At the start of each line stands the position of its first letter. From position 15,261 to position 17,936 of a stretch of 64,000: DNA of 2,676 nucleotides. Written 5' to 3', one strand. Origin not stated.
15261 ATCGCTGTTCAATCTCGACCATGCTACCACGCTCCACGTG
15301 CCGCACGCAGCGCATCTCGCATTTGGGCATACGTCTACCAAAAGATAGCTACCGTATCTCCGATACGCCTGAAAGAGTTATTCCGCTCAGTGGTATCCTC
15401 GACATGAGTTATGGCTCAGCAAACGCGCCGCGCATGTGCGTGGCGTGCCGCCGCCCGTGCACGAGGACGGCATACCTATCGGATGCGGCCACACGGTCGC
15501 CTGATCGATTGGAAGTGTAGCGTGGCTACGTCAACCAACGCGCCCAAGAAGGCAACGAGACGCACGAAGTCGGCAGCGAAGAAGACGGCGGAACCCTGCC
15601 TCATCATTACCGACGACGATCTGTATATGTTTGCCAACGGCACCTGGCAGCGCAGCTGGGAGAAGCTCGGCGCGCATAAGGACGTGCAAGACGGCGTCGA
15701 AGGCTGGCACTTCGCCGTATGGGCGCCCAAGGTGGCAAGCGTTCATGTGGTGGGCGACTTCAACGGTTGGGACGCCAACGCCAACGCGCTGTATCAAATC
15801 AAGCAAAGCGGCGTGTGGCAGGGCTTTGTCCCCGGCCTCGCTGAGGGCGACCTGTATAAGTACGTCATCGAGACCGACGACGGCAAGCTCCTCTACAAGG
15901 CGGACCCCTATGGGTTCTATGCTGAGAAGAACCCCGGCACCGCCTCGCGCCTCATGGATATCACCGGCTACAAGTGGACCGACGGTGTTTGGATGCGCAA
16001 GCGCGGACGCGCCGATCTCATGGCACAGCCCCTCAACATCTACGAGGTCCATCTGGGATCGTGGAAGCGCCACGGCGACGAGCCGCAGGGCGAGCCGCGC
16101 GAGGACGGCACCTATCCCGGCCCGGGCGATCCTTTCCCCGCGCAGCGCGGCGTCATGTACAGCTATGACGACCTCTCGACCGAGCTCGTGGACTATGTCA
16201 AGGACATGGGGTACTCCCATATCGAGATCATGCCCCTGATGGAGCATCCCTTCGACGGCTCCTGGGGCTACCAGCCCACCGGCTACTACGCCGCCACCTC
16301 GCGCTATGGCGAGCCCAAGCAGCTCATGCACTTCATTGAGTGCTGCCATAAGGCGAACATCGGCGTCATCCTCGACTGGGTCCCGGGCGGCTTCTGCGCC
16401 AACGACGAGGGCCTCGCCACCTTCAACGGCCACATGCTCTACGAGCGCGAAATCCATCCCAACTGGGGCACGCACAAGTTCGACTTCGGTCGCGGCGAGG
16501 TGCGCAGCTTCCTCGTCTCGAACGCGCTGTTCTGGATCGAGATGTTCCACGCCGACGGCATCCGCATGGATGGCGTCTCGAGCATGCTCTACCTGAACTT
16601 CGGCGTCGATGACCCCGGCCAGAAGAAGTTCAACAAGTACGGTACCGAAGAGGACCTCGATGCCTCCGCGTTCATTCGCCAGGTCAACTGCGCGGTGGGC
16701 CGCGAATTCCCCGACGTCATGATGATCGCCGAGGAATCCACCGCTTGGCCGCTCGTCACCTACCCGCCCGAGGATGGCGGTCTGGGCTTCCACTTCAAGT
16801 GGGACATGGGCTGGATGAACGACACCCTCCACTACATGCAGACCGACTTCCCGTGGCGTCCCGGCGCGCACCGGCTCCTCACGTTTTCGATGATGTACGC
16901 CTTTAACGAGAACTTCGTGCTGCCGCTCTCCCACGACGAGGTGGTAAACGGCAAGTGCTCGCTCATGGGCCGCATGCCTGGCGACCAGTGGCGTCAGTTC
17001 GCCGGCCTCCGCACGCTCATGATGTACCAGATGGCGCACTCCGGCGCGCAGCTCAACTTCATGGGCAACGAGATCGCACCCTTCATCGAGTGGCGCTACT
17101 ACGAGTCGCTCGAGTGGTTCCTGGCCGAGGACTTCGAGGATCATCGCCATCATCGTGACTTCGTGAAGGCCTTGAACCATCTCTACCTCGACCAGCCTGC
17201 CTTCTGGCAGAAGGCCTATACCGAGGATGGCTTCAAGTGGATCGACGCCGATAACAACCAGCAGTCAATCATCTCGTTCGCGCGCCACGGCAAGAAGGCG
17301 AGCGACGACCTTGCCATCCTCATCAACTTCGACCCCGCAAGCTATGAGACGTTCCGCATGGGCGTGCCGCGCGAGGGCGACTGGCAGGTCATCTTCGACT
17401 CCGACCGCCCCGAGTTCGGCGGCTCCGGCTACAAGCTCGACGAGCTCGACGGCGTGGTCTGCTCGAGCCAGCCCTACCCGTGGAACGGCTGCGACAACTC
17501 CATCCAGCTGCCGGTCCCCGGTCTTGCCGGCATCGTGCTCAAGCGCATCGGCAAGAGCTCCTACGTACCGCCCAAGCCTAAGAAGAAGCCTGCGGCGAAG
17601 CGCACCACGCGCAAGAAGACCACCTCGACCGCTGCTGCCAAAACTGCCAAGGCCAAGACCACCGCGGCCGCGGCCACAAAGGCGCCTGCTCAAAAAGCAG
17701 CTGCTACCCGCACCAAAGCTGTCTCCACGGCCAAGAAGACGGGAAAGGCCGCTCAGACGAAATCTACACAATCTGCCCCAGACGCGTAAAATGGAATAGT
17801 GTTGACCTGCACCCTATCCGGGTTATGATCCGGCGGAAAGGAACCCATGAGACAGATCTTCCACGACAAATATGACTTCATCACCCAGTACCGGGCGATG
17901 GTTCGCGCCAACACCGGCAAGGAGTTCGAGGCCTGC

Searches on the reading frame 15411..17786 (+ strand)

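Call 5: search_protein_families(library=pfam, proteins=[window:15411-17786:+], max_evalue=0.01)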
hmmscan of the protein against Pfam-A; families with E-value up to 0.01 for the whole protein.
window:15411-17786:+ (792 aa): 4 families
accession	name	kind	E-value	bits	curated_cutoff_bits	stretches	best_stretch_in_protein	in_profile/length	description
PF02922.24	CBM_48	-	3.5e-20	72.5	22.4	1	85-168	1-83/83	Carbohydrate-binding module 48 (Isoamylase N-terminal domain)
PF02806.24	Alpha-amylase_C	-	3e-18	66.4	21.2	1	610-711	1-93/95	Alpha amylase, C-terminal all-beta domain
PF00128.31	Alpha-amylase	-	7.4e-13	49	22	2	258-325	23-89/446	Alpha amylase, catalytic domain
PF22019.2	GlgB_N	-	0.00056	20.4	27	1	70-167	4-94/94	alpha-1,4-glucan branching enzyme GlgB, N-terminal domain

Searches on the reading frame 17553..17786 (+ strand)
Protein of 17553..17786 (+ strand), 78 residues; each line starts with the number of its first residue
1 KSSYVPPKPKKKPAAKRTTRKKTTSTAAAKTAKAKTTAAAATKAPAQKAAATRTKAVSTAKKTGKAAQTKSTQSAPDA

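Call 36: search_protein_families(library=pfam, proteins=[window:17553-17786:+], max_evalue=10)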
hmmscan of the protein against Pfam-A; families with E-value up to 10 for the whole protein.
window:17553-17786:+ (78 aa): 1 family
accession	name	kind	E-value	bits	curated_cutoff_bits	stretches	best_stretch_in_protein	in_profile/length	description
PF16031.10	TonB_N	-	8.9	7.4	33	0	7-66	72-136/138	TonB polyproline region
